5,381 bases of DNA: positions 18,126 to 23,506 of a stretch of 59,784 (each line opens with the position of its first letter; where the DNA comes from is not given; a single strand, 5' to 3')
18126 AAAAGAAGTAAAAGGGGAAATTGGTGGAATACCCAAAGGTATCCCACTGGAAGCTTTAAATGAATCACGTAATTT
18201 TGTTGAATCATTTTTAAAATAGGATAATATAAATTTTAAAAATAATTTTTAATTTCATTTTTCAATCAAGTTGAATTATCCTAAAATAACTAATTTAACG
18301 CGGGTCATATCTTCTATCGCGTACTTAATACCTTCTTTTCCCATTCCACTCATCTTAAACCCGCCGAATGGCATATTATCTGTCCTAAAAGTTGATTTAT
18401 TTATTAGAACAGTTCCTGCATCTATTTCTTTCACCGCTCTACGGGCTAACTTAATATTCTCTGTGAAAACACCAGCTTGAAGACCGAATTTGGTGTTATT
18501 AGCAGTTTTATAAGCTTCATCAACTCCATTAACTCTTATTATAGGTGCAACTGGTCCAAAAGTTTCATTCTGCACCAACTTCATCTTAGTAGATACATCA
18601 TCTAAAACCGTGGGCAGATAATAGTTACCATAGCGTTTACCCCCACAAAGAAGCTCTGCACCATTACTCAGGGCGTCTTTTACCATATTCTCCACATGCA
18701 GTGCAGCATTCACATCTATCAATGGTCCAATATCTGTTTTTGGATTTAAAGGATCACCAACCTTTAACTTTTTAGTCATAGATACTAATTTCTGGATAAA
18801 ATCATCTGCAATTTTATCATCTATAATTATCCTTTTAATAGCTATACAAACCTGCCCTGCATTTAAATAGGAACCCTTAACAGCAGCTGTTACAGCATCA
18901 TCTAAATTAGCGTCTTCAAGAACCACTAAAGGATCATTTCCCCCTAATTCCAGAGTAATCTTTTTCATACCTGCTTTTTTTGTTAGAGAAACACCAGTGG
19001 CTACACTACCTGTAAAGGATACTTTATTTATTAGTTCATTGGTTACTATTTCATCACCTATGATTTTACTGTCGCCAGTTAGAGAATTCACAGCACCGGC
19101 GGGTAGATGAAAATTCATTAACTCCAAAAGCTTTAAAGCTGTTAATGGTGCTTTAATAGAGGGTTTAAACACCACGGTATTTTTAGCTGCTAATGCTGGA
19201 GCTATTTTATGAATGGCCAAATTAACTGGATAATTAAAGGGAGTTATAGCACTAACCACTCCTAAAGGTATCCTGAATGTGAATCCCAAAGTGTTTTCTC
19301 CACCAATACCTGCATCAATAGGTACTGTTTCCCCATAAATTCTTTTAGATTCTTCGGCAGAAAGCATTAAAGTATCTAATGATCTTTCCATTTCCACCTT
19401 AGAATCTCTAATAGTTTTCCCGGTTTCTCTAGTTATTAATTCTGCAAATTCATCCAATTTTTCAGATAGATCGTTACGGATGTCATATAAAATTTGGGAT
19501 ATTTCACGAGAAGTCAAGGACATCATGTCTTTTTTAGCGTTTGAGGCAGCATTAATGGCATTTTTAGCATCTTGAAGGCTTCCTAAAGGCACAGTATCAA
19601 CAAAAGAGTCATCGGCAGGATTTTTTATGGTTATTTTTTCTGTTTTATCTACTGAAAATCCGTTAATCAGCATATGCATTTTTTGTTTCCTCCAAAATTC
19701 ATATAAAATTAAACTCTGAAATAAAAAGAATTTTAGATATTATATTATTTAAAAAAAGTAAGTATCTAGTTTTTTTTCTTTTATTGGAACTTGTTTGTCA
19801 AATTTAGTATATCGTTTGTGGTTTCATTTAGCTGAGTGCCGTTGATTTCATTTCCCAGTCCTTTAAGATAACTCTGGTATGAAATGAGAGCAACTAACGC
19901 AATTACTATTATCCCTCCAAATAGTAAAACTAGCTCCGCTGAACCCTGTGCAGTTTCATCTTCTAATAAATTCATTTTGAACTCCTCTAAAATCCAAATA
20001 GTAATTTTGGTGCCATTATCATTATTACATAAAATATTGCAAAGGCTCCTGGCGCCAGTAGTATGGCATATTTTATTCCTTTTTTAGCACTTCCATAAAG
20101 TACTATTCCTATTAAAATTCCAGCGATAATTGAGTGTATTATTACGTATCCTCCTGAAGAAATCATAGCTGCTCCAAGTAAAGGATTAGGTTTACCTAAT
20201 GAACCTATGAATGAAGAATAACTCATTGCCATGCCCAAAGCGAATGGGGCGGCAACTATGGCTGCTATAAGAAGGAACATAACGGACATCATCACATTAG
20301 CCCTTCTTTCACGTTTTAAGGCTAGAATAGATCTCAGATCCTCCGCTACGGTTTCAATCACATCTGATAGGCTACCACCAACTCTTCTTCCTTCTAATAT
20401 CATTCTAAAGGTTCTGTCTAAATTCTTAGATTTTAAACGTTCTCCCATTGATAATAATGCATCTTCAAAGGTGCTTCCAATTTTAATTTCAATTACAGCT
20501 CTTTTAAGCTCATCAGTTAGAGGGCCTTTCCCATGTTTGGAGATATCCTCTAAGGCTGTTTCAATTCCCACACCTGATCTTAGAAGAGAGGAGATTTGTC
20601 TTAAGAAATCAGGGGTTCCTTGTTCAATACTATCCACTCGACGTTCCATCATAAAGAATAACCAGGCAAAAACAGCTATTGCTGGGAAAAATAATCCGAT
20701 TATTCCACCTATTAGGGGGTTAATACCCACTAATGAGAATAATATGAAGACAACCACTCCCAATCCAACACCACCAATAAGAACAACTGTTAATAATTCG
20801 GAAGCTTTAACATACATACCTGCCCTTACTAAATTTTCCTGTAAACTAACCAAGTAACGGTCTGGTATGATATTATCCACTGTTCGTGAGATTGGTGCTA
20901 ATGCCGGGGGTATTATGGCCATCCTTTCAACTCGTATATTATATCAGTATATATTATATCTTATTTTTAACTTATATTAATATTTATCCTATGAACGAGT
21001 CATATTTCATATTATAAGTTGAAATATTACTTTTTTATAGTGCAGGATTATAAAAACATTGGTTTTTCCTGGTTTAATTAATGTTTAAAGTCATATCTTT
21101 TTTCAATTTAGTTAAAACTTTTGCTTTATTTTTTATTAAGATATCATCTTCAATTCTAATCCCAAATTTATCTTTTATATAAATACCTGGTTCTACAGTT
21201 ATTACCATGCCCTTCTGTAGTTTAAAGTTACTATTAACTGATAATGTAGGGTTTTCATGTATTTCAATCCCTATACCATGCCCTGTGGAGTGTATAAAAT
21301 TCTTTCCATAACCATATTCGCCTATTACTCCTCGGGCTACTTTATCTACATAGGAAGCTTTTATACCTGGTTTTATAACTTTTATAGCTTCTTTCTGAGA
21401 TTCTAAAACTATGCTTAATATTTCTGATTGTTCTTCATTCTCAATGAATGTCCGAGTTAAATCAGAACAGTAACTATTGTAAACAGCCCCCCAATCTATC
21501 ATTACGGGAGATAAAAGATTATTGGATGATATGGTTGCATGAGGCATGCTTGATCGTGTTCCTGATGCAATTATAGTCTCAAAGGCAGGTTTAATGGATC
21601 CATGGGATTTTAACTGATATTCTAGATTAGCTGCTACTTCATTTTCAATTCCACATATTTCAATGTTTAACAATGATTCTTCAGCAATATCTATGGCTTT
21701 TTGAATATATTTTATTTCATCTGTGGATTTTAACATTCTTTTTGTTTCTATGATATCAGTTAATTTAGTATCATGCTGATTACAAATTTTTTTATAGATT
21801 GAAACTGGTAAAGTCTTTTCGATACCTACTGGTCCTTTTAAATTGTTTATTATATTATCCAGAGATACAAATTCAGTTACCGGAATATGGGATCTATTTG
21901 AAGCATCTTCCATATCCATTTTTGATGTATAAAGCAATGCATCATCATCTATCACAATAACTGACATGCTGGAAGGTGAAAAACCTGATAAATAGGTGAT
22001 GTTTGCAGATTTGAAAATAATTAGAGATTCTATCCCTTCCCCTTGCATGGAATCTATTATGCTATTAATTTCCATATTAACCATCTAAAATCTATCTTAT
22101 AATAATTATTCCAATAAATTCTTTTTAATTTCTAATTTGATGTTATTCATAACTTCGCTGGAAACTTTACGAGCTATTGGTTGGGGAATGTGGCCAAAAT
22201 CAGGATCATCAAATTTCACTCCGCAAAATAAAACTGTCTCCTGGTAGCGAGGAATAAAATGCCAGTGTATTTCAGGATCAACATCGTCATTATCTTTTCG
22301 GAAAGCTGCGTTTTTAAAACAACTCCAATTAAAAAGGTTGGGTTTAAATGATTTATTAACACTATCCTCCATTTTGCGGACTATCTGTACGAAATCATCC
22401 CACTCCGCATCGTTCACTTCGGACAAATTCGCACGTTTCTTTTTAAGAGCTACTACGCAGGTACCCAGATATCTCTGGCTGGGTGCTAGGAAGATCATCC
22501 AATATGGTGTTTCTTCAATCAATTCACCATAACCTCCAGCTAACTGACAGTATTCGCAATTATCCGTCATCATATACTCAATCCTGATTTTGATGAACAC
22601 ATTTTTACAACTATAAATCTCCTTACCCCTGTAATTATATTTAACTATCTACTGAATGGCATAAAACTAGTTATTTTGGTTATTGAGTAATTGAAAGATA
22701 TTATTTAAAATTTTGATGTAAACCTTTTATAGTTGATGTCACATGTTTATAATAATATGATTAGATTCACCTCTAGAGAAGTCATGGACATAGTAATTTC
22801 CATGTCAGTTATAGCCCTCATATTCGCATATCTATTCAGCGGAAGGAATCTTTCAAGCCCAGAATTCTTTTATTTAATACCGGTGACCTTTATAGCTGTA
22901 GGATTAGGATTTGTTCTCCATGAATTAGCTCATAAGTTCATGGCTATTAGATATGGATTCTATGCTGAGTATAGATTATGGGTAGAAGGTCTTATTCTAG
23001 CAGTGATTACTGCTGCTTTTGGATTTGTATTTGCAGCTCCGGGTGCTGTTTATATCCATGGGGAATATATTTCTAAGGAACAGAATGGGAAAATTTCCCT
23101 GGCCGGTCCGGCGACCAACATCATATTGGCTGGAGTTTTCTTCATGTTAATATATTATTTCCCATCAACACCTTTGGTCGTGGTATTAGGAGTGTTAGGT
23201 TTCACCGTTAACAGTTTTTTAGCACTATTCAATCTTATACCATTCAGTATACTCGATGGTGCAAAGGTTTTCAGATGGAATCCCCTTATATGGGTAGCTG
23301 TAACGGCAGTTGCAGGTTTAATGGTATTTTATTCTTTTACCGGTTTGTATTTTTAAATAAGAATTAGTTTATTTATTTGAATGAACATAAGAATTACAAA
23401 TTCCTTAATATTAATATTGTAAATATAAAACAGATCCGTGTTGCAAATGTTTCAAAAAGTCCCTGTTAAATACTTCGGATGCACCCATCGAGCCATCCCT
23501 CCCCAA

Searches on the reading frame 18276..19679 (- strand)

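Call 40: search_protein_families(library=pfam, proteins=[window:18276-19679:-], max_evalue=0.001)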
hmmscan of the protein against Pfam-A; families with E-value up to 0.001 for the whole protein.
window:18276-19679:- (467 aa): 1 family
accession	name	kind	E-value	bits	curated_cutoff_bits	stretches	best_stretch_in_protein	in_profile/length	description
PF00171.27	Aldedh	-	5.4e-153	510.3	23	1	12-464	5-461/461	Aldehyde dehydrogenase family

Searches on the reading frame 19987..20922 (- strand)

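Call 40: search_protein_families(library=pfam, proteins=[window:19987-20922:-], max_evalue=0.001)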
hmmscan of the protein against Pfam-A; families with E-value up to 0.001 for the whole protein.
window:19987-20922:- (311 aa): 1 family
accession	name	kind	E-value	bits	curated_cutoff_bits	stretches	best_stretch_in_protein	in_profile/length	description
PF00482.28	T2SSF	-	8.6e-24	84.3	25.2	1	106-229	1-121/125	Type II secretion system (T2SS), protein F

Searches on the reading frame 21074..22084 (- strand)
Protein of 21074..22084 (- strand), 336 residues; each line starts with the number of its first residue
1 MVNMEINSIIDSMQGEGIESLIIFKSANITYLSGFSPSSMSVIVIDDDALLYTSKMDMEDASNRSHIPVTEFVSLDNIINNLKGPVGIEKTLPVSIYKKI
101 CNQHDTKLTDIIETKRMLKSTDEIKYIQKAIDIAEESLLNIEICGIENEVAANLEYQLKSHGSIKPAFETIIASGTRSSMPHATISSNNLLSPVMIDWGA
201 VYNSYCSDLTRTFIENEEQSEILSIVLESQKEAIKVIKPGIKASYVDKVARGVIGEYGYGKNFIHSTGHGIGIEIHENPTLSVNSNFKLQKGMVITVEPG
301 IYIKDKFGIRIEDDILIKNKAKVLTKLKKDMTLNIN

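Call 40: search_protein_families(library=pfam, proteins=[window:21074-22084:-], max_evalue=0.001)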
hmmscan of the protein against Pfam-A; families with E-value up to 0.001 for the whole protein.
window:21074-22084:- (336 aa): 2 families
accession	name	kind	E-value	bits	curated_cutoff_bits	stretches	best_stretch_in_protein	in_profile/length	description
PF00557.29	Peptidase_M24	-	9.6e-57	192.5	23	1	127-318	3-207/208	Metallopeptidase family M24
PF01321.24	Creatinase_N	-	2e-12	48.2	22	1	7-116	3-126/128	Creatinase/Prolidase N-terminal domain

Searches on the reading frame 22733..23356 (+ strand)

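Call 40: search_protein_families(library=pfam, proteins=[window:22733-23356:+], max_evalue=0.001)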
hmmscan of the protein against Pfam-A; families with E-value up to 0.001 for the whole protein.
window:22733-23356:+ (207 aa): 1 family
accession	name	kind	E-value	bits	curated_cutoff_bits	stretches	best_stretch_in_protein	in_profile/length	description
PF02163.28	Peptidase_M50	-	3.9e-10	39.9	27.2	2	53-144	3-104/221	Peptidase family M50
